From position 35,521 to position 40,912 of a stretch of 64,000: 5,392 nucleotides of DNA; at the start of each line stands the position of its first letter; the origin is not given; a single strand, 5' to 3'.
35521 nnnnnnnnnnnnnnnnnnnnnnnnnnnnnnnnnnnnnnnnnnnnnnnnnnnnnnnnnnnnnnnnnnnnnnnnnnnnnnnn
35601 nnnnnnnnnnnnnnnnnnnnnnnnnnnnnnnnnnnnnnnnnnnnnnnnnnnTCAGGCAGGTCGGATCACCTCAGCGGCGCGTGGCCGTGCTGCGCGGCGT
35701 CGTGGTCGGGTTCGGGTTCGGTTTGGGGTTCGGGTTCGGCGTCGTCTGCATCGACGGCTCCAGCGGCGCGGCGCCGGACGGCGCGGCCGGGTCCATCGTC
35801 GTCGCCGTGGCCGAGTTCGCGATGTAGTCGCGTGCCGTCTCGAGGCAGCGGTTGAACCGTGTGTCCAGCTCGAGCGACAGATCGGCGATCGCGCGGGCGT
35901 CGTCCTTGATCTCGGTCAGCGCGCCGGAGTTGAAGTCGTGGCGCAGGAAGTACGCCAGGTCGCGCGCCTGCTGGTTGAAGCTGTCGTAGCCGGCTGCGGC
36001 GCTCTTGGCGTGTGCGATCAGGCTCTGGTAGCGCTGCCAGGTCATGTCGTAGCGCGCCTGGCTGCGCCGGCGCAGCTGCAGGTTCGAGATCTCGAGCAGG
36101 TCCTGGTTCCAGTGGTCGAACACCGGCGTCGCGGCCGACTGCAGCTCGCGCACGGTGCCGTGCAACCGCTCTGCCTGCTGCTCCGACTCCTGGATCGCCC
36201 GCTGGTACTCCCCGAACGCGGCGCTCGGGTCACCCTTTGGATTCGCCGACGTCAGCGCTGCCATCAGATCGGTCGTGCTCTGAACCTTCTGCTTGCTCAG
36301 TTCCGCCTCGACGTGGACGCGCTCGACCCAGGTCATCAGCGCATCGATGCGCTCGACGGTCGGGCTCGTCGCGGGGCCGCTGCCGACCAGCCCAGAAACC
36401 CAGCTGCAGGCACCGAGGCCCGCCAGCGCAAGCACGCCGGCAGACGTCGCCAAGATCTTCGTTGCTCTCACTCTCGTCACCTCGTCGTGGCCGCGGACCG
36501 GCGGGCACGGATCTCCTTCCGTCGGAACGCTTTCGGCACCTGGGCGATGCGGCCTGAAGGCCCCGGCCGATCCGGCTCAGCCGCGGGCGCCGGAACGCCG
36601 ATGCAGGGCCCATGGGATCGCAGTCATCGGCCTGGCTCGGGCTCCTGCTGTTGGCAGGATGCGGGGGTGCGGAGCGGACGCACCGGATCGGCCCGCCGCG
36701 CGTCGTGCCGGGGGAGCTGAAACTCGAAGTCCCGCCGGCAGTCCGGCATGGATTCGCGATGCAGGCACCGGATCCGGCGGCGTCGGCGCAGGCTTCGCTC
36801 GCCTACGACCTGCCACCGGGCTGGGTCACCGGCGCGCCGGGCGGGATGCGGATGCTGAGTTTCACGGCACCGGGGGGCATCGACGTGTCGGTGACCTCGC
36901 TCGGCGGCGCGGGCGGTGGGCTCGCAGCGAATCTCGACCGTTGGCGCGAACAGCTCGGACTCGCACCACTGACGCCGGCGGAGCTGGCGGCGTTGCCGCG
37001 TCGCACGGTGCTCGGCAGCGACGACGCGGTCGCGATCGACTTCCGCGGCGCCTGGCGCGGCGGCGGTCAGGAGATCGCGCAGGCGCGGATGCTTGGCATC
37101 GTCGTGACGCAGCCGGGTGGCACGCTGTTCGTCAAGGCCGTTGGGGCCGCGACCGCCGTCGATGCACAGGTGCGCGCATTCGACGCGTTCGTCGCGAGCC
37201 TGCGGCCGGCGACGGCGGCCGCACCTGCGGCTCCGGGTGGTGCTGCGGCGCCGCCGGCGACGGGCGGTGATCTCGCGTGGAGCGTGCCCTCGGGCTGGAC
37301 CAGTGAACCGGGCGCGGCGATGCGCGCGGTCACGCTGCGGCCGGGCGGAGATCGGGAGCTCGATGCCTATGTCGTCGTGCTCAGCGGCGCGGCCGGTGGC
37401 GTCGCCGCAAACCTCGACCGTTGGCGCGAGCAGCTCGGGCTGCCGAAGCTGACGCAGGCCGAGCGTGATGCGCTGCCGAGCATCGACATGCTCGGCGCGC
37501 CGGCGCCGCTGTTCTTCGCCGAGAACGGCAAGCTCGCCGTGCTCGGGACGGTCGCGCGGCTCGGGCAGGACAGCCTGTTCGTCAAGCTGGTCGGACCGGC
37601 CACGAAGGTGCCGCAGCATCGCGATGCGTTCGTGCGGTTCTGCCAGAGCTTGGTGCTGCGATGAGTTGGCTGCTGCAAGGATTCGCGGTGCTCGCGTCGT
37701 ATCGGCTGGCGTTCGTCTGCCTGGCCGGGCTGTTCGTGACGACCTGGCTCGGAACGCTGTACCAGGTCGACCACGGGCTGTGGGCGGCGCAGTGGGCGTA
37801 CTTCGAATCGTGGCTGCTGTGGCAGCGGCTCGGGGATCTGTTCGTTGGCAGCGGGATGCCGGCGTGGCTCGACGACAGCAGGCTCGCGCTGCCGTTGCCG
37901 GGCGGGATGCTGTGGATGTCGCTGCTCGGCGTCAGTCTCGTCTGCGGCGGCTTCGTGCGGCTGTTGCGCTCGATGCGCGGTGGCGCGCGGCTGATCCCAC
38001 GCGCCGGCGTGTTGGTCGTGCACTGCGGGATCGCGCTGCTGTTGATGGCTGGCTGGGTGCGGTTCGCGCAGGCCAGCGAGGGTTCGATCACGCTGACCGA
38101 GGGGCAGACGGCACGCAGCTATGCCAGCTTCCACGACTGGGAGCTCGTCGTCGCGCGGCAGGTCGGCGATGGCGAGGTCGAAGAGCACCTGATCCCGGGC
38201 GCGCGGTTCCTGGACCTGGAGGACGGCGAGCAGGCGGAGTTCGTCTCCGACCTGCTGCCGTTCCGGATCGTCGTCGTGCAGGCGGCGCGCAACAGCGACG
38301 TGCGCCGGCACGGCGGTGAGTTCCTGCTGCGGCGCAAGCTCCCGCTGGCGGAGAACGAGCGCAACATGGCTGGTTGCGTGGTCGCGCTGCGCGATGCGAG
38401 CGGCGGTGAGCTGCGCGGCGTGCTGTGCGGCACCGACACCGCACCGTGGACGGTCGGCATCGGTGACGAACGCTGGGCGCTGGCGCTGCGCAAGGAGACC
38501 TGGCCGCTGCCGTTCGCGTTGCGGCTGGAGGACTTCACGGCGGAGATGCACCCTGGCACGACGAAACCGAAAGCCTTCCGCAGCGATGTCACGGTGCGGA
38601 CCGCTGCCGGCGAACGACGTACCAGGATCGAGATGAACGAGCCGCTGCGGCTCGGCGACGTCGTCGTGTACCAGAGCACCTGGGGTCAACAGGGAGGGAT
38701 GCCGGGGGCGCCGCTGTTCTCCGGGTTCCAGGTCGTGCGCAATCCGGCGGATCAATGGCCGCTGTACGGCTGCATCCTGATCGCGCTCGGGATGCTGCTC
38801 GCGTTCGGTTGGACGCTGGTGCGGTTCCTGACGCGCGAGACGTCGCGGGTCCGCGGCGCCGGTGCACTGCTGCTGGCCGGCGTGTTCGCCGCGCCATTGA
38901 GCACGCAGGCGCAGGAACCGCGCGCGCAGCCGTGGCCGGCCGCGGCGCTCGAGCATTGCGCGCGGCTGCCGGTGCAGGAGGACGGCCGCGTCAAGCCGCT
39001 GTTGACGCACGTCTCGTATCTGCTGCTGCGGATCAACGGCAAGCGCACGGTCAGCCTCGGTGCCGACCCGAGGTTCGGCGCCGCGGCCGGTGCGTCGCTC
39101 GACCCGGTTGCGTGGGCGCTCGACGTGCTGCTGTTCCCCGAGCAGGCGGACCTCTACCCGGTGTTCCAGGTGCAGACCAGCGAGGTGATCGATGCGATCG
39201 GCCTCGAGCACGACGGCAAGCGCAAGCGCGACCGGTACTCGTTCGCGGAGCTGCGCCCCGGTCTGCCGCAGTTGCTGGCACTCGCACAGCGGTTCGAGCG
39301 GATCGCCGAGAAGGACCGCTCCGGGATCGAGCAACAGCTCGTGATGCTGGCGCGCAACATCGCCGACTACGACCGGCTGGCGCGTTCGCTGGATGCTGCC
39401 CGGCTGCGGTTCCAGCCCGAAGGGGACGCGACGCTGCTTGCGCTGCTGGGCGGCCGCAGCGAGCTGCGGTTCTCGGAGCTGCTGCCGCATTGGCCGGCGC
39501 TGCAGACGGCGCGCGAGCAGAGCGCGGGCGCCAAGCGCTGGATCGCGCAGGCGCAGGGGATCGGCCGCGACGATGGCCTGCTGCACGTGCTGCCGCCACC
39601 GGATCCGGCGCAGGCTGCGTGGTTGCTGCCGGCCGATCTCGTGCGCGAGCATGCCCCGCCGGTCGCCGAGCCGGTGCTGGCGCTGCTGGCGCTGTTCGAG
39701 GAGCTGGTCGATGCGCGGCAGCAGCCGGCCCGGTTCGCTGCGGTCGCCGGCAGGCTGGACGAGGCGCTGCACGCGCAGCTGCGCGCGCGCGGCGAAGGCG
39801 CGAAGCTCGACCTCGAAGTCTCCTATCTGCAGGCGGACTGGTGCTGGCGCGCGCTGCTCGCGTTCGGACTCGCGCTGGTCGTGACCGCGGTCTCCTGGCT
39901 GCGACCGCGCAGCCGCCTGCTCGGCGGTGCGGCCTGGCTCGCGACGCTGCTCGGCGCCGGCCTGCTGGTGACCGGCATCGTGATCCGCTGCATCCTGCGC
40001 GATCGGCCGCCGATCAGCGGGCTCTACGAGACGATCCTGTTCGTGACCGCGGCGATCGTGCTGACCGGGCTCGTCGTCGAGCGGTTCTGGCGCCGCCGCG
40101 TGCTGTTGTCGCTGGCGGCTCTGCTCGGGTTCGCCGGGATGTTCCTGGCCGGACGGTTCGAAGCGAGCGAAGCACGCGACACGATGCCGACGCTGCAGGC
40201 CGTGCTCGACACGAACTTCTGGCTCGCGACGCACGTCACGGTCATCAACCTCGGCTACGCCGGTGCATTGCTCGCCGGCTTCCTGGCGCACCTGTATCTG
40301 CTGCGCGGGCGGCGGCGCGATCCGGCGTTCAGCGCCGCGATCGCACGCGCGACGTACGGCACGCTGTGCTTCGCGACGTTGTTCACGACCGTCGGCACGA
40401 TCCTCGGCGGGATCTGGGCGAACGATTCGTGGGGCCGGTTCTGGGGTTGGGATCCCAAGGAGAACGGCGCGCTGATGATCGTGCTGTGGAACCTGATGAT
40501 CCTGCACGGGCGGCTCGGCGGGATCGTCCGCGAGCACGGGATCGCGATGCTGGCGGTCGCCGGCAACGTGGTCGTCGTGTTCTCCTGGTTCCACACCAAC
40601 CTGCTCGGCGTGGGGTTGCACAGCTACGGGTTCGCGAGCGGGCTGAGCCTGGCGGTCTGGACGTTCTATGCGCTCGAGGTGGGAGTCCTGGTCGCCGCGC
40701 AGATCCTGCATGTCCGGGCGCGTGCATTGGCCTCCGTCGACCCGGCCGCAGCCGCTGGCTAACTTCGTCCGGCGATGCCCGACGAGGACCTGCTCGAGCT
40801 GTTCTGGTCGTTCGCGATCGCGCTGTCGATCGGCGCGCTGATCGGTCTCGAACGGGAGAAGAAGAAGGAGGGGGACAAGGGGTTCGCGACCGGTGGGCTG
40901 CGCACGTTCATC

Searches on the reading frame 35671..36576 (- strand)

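Call 18: search_protein_families(library=pfam, proteins=[window:35671-36576:-], max_evalue=0.001)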
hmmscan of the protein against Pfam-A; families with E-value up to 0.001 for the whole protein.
window:35671-36576:- (301 aa): 1 family
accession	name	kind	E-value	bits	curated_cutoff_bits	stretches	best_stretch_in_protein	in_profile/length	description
PF11172.13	DUF2959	-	6.1e-19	69.4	26.8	1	75-253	11-188/190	Protein of unknown function (DUF2959)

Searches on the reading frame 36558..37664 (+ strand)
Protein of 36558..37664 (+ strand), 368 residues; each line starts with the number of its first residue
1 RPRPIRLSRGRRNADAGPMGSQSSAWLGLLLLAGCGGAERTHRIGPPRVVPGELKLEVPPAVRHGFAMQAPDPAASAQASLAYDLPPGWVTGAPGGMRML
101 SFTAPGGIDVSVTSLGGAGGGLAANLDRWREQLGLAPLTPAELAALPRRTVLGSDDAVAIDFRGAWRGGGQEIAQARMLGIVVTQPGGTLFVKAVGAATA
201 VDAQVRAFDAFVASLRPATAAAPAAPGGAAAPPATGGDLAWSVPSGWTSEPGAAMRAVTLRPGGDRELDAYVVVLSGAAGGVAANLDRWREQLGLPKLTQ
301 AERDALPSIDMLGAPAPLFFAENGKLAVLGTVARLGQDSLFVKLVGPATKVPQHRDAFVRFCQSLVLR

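Call 19: search_protein_families(library=pfam, proteins=[window:36558-37664:+], max_evalue=0.001)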
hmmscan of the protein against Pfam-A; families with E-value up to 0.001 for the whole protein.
window:36558-37664:+ (368 aa): 1 family
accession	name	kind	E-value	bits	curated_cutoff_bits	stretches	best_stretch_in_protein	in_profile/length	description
PF10633.15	NPCBM_assoc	-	5.4e-05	23.7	24.4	1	233-281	20-67/78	NPCBM-associated, NEW3 domain of alpha-galactosidase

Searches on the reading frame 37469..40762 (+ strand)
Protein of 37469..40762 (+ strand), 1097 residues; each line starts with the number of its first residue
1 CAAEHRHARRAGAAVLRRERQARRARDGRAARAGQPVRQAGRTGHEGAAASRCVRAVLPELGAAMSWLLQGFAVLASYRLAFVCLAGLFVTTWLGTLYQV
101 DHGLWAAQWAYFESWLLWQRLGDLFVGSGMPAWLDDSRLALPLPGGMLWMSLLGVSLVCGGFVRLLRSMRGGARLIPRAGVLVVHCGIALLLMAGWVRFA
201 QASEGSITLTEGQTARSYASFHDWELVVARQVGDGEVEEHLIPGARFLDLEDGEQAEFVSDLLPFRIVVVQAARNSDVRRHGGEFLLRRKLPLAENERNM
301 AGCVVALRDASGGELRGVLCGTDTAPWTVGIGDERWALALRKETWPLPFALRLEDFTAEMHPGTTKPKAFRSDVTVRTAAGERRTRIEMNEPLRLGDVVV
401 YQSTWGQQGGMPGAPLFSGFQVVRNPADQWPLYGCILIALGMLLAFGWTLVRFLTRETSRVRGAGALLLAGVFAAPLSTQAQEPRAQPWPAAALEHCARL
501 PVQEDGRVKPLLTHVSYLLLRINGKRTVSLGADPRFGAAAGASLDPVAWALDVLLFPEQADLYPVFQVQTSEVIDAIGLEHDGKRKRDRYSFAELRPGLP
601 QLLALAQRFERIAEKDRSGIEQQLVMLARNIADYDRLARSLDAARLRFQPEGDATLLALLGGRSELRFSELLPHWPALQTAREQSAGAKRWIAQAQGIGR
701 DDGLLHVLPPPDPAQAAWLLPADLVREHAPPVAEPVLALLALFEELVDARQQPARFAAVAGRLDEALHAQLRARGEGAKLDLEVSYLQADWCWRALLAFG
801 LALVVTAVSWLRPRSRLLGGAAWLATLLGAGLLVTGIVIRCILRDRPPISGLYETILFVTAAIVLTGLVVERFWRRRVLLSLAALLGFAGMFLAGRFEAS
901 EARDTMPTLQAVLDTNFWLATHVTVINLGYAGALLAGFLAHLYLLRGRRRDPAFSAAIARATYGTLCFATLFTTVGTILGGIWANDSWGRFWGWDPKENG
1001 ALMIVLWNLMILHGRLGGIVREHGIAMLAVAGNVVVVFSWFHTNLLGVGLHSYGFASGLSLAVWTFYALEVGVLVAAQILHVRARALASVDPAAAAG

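Call 19: search_protein_families(library=pfam, proteins=[window:37469-40762:+], max_evalue=0.001)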
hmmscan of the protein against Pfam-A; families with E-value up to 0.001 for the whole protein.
window:37469-40762:+ (1097 aa): 2 families
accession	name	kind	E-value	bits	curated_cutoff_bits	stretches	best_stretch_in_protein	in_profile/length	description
PF01578.25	Cytochrom_C_asm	-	4.2e-26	92.3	29.9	1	850-1051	2-212/212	Cytochrome C assembly protein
PF05140.19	ResB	-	2.5e-21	76.5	24.6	1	346-409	204-269/486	ResB-like family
